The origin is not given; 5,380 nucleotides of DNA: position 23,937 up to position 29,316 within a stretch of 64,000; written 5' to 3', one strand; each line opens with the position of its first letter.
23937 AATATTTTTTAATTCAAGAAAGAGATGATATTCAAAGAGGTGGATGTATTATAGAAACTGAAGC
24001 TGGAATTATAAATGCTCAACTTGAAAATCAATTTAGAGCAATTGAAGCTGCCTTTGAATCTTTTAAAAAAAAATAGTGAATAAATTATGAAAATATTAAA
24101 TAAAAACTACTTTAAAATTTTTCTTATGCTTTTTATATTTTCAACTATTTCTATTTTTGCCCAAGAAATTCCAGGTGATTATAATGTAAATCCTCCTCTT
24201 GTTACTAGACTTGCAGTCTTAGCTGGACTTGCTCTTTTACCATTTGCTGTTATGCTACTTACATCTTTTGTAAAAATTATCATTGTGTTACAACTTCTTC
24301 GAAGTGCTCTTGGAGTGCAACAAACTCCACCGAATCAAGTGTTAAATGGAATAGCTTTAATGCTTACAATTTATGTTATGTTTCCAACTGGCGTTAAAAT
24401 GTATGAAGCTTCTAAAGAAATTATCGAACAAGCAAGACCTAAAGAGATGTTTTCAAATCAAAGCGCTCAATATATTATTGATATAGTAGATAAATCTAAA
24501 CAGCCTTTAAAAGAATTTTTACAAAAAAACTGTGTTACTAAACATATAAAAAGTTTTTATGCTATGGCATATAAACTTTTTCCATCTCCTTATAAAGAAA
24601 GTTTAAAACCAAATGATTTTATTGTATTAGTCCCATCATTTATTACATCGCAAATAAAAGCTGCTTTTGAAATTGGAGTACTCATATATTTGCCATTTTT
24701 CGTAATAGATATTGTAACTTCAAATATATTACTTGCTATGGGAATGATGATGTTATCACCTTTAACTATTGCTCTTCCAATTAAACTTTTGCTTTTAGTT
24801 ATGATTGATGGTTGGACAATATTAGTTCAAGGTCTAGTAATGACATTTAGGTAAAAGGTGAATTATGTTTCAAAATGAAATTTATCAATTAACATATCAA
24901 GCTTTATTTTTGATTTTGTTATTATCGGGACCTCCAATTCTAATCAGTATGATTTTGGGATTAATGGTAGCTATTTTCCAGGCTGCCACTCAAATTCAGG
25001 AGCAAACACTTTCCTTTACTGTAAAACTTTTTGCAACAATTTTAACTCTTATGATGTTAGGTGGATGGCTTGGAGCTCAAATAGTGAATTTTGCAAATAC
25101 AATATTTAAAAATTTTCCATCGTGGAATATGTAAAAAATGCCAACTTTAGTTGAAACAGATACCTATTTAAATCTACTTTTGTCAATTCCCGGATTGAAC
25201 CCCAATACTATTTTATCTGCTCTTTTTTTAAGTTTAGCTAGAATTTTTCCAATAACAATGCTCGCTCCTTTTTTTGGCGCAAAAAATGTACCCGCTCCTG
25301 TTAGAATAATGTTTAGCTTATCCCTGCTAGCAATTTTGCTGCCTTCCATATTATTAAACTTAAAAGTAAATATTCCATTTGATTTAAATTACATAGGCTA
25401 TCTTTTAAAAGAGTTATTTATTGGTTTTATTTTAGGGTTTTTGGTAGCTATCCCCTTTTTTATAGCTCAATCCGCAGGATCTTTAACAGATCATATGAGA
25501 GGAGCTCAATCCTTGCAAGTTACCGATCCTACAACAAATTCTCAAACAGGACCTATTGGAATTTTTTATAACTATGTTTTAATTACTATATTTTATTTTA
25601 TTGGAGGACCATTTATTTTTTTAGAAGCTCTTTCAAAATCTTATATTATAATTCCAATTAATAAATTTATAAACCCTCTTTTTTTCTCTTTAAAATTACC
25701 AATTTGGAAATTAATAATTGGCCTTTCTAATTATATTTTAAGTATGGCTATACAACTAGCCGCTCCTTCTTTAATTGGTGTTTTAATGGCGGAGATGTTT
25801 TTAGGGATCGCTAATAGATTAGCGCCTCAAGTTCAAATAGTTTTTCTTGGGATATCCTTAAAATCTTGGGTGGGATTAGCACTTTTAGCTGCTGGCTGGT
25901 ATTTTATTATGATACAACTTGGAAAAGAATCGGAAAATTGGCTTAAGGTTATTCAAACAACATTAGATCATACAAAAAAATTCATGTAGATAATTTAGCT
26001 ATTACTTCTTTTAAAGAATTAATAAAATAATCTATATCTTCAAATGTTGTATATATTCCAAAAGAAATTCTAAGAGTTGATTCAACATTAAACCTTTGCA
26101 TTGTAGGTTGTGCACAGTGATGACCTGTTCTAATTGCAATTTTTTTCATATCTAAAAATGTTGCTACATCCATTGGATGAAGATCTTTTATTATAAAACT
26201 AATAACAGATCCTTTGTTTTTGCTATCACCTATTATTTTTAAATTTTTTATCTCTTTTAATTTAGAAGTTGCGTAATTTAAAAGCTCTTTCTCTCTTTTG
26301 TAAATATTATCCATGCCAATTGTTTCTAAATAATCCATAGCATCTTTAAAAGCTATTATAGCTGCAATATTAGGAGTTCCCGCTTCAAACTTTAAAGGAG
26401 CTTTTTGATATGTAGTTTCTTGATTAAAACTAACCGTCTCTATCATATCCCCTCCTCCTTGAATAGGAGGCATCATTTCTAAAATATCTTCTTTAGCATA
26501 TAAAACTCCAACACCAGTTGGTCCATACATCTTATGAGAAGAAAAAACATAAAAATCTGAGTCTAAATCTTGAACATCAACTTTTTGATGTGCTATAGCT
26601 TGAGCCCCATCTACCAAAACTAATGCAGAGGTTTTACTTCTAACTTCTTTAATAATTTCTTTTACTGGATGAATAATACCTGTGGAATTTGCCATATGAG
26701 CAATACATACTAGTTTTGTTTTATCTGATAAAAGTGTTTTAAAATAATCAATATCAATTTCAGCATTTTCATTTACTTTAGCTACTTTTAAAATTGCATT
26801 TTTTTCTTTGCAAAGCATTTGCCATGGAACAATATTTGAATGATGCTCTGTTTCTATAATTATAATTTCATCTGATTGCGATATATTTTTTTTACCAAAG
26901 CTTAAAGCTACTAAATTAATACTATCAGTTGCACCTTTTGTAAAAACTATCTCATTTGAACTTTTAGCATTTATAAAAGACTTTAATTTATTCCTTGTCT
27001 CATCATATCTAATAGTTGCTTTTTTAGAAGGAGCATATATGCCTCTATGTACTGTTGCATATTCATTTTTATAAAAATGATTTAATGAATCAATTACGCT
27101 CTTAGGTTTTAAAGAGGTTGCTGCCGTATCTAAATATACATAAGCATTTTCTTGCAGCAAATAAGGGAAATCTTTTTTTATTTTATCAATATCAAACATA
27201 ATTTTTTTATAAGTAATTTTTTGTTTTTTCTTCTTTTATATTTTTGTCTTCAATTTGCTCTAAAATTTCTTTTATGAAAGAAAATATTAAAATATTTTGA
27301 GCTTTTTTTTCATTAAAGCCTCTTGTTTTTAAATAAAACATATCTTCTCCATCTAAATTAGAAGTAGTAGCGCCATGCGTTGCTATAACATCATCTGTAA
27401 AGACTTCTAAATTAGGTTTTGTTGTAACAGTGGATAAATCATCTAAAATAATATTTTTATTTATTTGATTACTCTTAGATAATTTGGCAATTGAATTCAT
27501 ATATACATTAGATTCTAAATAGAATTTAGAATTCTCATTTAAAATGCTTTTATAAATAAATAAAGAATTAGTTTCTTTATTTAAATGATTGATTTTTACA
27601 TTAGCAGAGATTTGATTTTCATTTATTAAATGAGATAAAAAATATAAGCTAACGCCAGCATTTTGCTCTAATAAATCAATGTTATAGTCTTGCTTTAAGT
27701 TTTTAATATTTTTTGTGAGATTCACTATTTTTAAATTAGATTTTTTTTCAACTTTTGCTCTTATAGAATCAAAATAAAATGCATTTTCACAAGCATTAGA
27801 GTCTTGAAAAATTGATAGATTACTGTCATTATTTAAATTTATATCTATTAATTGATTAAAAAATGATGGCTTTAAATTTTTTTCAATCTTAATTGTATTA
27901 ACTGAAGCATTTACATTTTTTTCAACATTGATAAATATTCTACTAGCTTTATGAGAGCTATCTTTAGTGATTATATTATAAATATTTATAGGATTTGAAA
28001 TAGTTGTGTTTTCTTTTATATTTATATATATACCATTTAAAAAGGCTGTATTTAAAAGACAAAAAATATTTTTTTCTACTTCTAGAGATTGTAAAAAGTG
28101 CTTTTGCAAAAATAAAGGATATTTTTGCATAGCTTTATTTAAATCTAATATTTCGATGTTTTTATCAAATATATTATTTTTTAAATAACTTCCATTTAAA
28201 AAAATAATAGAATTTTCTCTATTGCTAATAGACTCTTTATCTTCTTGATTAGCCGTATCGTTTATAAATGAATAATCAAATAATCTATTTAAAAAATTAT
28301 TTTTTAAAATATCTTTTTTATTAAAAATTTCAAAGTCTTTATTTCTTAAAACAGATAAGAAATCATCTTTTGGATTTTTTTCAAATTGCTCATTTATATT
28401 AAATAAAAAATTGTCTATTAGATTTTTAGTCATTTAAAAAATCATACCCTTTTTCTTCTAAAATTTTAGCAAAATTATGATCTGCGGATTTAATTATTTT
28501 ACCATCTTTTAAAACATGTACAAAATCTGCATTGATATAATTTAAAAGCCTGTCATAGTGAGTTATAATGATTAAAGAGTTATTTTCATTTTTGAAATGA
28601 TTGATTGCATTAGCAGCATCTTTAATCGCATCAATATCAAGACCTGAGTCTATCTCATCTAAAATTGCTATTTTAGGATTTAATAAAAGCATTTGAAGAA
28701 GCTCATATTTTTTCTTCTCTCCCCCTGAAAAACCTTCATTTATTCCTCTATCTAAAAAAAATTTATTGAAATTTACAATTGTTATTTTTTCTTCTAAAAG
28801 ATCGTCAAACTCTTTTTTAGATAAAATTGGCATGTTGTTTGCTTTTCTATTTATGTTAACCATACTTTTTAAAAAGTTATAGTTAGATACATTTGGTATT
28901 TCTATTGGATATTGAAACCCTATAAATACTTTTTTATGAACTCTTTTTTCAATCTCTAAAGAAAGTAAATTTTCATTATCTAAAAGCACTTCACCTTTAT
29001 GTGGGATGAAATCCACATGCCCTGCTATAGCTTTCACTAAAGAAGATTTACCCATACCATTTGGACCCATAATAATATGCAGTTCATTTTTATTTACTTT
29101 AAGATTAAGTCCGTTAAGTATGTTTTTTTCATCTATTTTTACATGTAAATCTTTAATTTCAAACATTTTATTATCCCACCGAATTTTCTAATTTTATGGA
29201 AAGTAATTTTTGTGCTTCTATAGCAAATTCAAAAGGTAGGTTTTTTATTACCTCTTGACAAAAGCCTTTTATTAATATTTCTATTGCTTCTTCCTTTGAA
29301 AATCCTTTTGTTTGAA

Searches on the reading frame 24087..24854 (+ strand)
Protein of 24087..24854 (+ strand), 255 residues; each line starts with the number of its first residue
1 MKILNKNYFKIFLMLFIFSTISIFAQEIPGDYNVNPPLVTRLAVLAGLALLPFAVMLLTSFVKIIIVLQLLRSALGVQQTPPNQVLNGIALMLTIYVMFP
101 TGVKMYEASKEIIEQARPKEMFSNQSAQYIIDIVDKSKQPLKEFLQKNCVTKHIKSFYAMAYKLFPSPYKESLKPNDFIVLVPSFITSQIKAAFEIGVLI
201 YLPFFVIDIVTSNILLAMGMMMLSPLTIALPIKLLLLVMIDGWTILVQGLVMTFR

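Call 58: search_protein_families(library=pfam, proteins=[window:24087-24854:+], max_evalue=0.00001)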
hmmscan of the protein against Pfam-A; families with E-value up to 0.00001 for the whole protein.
window:24087-24854:+ (255 aa): 1 family
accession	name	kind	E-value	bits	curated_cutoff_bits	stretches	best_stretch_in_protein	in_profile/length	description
PF00813.25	FliP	-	1.1e-63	215.1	26.9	1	45-250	2-191/191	FliP family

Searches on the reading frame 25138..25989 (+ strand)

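Call 58: search_protein_families(library=pfam, proteins=[window:25138-25989:+], max_evalue=0.00001)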
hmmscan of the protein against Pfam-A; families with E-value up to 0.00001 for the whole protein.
window:25138-25989:+ (283 aa): 1 family
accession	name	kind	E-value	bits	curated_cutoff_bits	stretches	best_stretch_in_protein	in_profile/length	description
PF01311.25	Bac_export_1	-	2.9e-49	168.2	27.8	1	27-264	2-226/230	Bacterial export proteins, family 1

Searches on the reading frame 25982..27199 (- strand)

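Call 9: search_protein_families(library=ncbifam, proteins=[window:25982-27199:-], max_evalue=0.00001)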
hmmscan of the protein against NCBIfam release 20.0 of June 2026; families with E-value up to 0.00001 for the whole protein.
window:25982-27199:- (405 aa): 26 families (the best 25 are shown)
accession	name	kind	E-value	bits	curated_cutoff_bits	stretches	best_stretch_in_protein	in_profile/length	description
TIGR01979.1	sufS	subfamily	8.8e-168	558.3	475.1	1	6-401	2-400/403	SufS family cysteine desulfurase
NF041166.1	f2_encap_cargo1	exception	6.1e-160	534.3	800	1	2-398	225-622/623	family 2A encapsulin nanocompartment cargo protein cysteine desulfurase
NF006791.0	PRK09295.1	equivalog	6.5e-144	479.9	661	1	2-399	3-401/406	cysteine desulfurase SufS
NF008126.0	PRK10874.1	equivalog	5.5e-118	394.6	607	1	2-401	4-397/401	cysteine desulfurase CsdA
TIGR03392.1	FeS_syn_CsdA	equivalog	5.1e-116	388.1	493.6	1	2-402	1-395/398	cysteine desulfurase CsdA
TIGR01977.1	am_tr_V_EF2568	hypoth_equivalog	2.4e-76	257.2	377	1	21-399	1-376/376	cysteine desulfurase family protein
TIGR01976.1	am_tr_V_VC1184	hypoth_equivalog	6.6e-64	216.7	352.35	1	2-396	1-401/401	cysteine desulfurase-like protein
NF040779.1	Sec_lyase_SclA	exception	2.6e-50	171.4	525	1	21-400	1-377/378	selenocysteine lyase SclA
TIGR03402.1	FeS_nifS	equivalog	4.1e-49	167.4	530.75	1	21-403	1-373/379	cysteine desulfurase NifS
NF010611.0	PRK14012.1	equivalog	4.5e-39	134.5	548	1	20-403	6-382/406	IscS subfamily cysteine desulfurase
TIGR03235.1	DNA_S_dndA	equivalog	7.4e-39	134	480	1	22-367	1-329/353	cysteine desulfurase DndA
TIGR03403.1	nifS_epsilon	equivalog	1.2e-37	129.7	587.7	1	21-403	1-376/382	NifS family cysteine desulfurase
TIGR02006.1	IscS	equivalog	8e-36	123.9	643.2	1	21-403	5-378/402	IscS subfamily cysteine desulfurase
NF002806.0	PRK02948.1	subfamily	2e-29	102.8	304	1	21-401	2-373/381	IscS subfamily cysteine desulfurase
TIGR04343.1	egtE_PLP_lyase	equivalog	4.4e-24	85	400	1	19-397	13-369/370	ergothioneine biosynthesis PLP-dependent enzyme EgtE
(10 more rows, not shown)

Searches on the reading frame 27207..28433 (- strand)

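Call 9: search_protein_families(library=ncbifam, proteins=[window:27207-28433:-], max_evalue=0.00001)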
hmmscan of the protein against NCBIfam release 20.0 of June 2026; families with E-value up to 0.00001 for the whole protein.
window:27207-28433:- (408 aa): 5 families
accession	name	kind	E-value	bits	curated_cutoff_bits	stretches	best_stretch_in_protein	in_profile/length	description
TIGR01981.1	sufD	equivalog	2.5e-57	194.3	222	1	130-402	3-274/275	Fe-S cluster assembly protein SufD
TIGR01980.1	sufB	equivalog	1.1e-33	116.5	346.4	1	84-394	124-436/448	Fe-S cluster assembly protein SufB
NF008194.0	PRK10948.1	equivalog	2.9e-27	95.5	489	1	24-402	31-409/423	Fe-S cluster assembly protein SufD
NF052511.1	SUF_like_SmsB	exception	1.1e-17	64.2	650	1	89-395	120-426/445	SUF-like minimal system protein SmsB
NF008773.0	PRK11814.1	equivalog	1.5e-17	63.4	717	1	85-394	144-463/484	Fe-S cluster assembly protein SufB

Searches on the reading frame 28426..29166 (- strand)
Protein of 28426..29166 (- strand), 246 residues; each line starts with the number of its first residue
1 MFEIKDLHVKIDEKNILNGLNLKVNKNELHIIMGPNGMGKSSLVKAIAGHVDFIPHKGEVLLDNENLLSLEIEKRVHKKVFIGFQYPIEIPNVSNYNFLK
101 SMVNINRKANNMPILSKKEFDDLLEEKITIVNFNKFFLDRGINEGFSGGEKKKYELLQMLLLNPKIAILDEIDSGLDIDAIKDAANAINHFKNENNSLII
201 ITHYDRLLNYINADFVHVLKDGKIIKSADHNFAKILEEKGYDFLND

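Call 9: search_protein_families(library=ncbifam, proteins=[window:28426-29166:-], max_evalue=0.00001)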
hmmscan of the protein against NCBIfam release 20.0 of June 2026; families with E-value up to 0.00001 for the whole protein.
window:28426-29166:- (246 aa): 170 families (the best 25 are shown)
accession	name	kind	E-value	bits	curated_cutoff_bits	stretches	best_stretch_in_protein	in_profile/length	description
TIGR01978.1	sufC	equivalog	7e-90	300.7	212.8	1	3-243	2-242/243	Fe-S cluster assembly ATPase SufC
NF007134.0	PRK09580.1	equivalog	2.1e-83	279.6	400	1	1-246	1-246/248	Fe-S cluster assembly ATPase SufC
TIGR04521.1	ECF_ATPase_2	equivalog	2.4e-24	85.9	330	1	13-229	17-228/279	energy-coupling factor transporter ATPase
TIGR03411.1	urea_trans_UrtD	equivalog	3.1e-24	86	304.1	1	2-227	3-223/242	urea ABC transporter ATP-binding protein UrtD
NF007601.2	PRK10247.1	equivalog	5.9e-24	84.7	292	1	2-204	2-191/204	iron efflux ABC transporter ATP-binding subunit FetA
TIGR04520.1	ECF_ATPase_1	equivalog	6e-24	84.9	315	1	10-229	9-219/269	energy-coupling factor transporter ATPase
TIGR03410.1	urea_trans_UrtE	equivalog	2.5e-22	79.5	285.8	1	3-230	2-216/230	urea ABC transporter ATP-binding subunit UrtE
TIGR04406.1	LPS_export_lptB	equivalog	8e-22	77.7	240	1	2-230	2-219/239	LPS export ABC transporter ATP-binding protein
NF010068.0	PRK13548.1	equivalog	1.3e-21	76.9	261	1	1-228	5-225/261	heme ABC transporter ATP-binding protein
NF043075.1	MMSYN1_0197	equivalog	2.8e-21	75.9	550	1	2-225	3-212/341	spermidine/putrescine ABC transporter ATP-binding protein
NF000355.4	ribo_prot_ABC_F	equivalog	8.1e-21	74.4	380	1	2-238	3-205/499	ribosomal protection-like ABC-F family protein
NF008364.0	PRK11160.1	equivalog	1.7e-20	73.2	630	1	5-232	342-560/575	heme ABC transporter ATP-binding protein/permease CydC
NF010860.0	PRK14267.1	equivalog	2.1e-20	73.4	412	1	3-228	6-230/253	phosphate ABC transporter ATP-binding protein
TIGR03740.1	galliderm_ABC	subfamily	6.6e-20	71.7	309.75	1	3-237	2-215/223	lantibiotic protection ABC transporter ATP-binding subunit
TIGR00972.1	3a0107s01c2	equivalog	1.2e-19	70.6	343.2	1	2-230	2-227/248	phosphate ABC transporter ATP-binding protein PstB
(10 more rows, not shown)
